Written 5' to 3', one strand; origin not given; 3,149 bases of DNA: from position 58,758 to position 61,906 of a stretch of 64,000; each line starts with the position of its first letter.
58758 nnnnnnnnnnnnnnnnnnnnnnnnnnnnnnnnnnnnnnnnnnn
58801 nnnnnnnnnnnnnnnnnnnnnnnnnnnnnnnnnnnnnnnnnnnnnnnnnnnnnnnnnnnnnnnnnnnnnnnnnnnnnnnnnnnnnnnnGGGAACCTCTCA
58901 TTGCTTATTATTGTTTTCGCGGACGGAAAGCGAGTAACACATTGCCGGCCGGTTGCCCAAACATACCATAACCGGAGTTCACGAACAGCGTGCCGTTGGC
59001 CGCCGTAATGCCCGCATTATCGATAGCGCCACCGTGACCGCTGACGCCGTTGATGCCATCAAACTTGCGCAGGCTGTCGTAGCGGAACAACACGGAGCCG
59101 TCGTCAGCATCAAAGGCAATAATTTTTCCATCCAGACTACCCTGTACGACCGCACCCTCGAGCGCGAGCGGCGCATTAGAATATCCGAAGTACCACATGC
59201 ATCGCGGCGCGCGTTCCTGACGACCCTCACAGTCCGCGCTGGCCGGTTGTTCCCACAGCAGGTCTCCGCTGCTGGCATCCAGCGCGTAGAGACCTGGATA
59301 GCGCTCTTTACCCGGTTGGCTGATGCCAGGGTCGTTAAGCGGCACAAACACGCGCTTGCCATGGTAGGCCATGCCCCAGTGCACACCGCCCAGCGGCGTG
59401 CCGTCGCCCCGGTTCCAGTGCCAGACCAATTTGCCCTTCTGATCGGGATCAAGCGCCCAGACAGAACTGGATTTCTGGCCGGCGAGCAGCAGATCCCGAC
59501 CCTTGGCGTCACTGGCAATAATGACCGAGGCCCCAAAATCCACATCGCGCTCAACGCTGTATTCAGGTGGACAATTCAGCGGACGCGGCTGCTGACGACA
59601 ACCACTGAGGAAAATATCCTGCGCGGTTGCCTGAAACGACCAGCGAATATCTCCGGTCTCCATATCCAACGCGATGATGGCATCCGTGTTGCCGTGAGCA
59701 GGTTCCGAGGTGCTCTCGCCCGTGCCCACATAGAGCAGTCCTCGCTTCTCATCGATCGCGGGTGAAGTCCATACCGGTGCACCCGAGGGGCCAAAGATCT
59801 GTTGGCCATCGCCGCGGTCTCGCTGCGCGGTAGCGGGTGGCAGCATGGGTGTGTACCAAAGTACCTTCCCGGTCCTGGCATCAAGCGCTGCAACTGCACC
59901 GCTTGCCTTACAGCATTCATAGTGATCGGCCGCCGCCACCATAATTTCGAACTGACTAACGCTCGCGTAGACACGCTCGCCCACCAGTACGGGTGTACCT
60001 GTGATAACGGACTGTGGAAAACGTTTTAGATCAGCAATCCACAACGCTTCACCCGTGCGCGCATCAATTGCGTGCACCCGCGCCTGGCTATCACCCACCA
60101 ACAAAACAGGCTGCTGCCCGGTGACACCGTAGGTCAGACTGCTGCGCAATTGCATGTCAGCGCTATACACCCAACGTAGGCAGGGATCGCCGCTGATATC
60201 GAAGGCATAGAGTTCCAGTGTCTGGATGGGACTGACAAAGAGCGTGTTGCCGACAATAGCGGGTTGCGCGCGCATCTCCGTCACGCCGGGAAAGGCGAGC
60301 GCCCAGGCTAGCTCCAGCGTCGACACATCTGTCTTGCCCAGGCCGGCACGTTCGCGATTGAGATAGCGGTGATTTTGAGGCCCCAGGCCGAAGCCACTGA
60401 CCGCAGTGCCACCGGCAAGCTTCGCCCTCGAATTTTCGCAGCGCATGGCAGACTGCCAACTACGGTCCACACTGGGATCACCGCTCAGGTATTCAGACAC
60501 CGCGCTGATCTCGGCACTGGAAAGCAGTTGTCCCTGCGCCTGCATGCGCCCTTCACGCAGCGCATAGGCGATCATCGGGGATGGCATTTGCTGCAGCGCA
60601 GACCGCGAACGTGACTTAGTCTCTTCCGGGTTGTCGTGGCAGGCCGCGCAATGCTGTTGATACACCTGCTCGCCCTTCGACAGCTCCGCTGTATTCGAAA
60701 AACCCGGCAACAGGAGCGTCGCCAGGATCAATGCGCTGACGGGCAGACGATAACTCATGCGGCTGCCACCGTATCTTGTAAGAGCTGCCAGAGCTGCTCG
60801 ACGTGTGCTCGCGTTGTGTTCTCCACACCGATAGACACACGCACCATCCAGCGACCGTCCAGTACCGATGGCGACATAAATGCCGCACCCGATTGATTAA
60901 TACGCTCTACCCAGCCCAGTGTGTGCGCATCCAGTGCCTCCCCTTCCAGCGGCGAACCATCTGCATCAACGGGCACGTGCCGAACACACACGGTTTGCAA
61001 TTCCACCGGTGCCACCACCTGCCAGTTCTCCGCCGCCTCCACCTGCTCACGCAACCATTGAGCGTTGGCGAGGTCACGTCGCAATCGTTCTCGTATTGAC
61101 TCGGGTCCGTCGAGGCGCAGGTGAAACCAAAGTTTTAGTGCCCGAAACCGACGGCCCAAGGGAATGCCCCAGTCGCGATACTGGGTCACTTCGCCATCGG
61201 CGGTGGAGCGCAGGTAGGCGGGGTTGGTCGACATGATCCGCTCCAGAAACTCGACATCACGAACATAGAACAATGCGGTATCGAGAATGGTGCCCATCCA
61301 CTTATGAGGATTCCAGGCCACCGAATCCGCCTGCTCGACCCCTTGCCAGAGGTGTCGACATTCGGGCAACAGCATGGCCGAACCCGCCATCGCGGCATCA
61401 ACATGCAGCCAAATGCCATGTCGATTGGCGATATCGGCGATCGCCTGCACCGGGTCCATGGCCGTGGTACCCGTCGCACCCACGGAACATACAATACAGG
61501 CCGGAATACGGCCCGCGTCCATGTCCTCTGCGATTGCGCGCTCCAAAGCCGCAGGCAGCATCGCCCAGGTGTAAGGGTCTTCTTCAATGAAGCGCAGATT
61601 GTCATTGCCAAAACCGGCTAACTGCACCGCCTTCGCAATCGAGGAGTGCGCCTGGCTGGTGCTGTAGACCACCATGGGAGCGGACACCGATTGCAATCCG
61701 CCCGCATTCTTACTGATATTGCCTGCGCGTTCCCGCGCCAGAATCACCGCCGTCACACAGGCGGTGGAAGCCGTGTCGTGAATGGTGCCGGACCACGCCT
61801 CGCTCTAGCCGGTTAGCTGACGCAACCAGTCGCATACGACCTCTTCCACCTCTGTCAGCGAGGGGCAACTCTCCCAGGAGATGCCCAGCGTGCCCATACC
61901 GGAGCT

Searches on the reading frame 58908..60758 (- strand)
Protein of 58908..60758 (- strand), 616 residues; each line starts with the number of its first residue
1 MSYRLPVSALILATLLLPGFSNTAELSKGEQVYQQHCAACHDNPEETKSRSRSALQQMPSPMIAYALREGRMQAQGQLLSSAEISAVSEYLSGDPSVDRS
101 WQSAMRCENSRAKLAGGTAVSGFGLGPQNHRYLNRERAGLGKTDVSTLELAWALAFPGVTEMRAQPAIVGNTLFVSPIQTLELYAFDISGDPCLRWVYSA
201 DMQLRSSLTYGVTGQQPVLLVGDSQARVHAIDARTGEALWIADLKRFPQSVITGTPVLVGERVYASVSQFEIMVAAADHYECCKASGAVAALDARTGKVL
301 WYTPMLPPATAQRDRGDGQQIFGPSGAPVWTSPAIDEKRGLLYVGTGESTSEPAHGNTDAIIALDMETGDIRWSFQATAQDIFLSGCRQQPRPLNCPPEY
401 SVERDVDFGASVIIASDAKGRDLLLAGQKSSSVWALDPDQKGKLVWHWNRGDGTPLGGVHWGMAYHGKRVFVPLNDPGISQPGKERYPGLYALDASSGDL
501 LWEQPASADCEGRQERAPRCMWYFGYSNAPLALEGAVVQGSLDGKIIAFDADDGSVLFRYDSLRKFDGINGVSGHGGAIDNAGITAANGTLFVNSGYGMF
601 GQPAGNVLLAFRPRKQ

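Call 4: search_protein_families(library=pfam, proteins=[window:58908-60758:-], max_evalue=0.01)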
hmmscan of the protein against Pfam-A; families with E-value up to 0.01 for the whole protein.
window:58908-60758:- (616 aa): 6 families
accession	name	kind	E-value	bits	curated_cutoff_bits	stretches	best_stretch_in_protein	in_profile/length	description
PF13360.13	PQQ_2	-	1.3e-27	97.4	27.6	3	430-562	2-101/233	Outer membrane protein assembly factor BamB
PF01011.28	PQQ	-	6.6e-25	88.3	26.7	1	142-384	21-293/595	Glucose/ethanol/alcohol dehydrogenase, beta-propeller domain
PF13570.13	Beta-prop_ACSF4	-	2.8e-09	37.2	133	0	144-260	77-185/329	Beta-alanine-activating enzyme, beta-propeller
PF13442.11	Cytochrome_CBB3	-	3.8e-08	34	27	1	25-91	2-68/68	Cytochrome C oxidase, cbb3-type, subunit III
PF23727.1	Beta-prop_FAM234A_B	-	0.00087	18.4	26.4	0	219-244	94-118/467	FAM234A/B beta-propeller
PF00034.26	Cytochrom_C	-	0.0039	18.9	21.3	0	27-43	2-18/90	Cytochrome c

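Call 5: search_protein_families(library=ncbifam, proteins=[window:58908-60758:-], max_evalue=0.01)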
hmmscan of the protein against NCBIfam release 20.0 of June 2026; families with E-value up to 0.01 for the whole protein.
window:58908-60758:- (616 aa): 12 families
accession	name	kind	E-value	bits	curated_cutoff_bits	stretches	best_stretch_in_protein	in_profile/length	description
TIGR03075.1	PQQ_enz_alc_DH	subfamily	1.5e-23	83.3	480.05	1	124-382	25-295/530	PQQ-dependent dehydrogenase, methanol/ethanol family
TIGR04528.1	acido_non_PQQ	subfamily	3.9e-19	68.8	650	1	141-382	25-266/493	acido-empty-quinoprotein group A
TIGR03074.1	PQQ_membr_DH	subfamily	4.8e-17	61.1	832.65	1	274-392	342-466/783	membrane-bound PQQ-dependent dehydrogenase, glucose/quinate/shikimate family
TIGR03300.1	assembly_YfgL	equivalog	5.3e-14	51.7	285.2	1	162-263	57-148/377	outer membrane protein assembly factor BamB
NF008351.0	PRK11138.1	equivalog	4.7e-12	45.1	423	1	102-246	100-235/394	outer membrane protein assembly factor BamB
NF045930.1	Cytc6PetJCyano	equivalog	2.9e-06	27.2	135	1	10-91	12-102/110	cytochrome c6 PetJ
NF041516.1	PA2928_fam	subfamily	8.7e-05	22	70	0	222-244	65-87/376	PA2928 family protein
NF045774.1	cytochro_C551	exception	0.00028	20.8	118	1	22-92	35-107/110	cytochrome c551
NF040606.1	CytoC_perox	subfamily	0.0012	18.1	150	1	22-55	294-327/524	di-heme-cytochrome C peroxidase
NF011054.0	PRK14486.1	equivalog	0.0013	18.3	447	1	20-92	209-288/294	putative bifunctional cbb3-type cytochrome c oxidase subunit II/cytochrome c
NF045773.1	cytochro_C550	exception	0.0035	17.3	125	1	25-92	48-117/118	cytochrome c550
NF050122.1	bc1_QcrC_actin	exception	0.0087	15.4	200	0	22-76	37-90/253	cytochrome bc1 complex diheme cytochrome c subunit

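Call 84: search_solved_structures(query=window:58908-60758:-, max_evalue=0.00001)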
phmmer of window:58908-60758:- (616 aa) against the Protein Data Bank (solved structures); distinct sequences matched with E-value up to 0.00001: 2.
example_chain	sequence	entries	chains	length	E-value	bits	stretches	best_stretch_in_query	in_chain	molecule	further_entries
1kv9_A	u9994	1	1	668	2e-09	39.6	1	142-383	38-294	TYPE II QUINOHEMOPROTEIN ALCOHOL DEHYDROGENASE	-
4mae_A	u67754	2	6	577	4.9e-08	35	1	128-381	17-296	Methanol dehydrogenase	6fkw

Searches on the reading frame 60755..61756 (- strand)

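Call 32: search_protein_families(library=pfam, proteins=[window:60755-61756:-], max_evalue=0.001)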
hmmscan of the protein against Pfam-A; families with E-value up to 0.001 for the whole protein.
window:60755-61756:- (333 aa): 2 families
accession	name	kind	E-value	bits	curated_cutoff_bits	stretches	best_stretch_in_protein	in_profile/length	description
PF00282.25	Pyridoxal_deC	-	4.3e-63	213.7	27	1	3-259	118-373/375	Pyridoxal-dependent decarboxylase conserved domain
PF01041.23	DegT_DnrJ_EryC1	-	4.7e-05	23.2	19.8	1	55-128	89-153/360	DegT/DnrJ/EryC1/StrS aminotransferase family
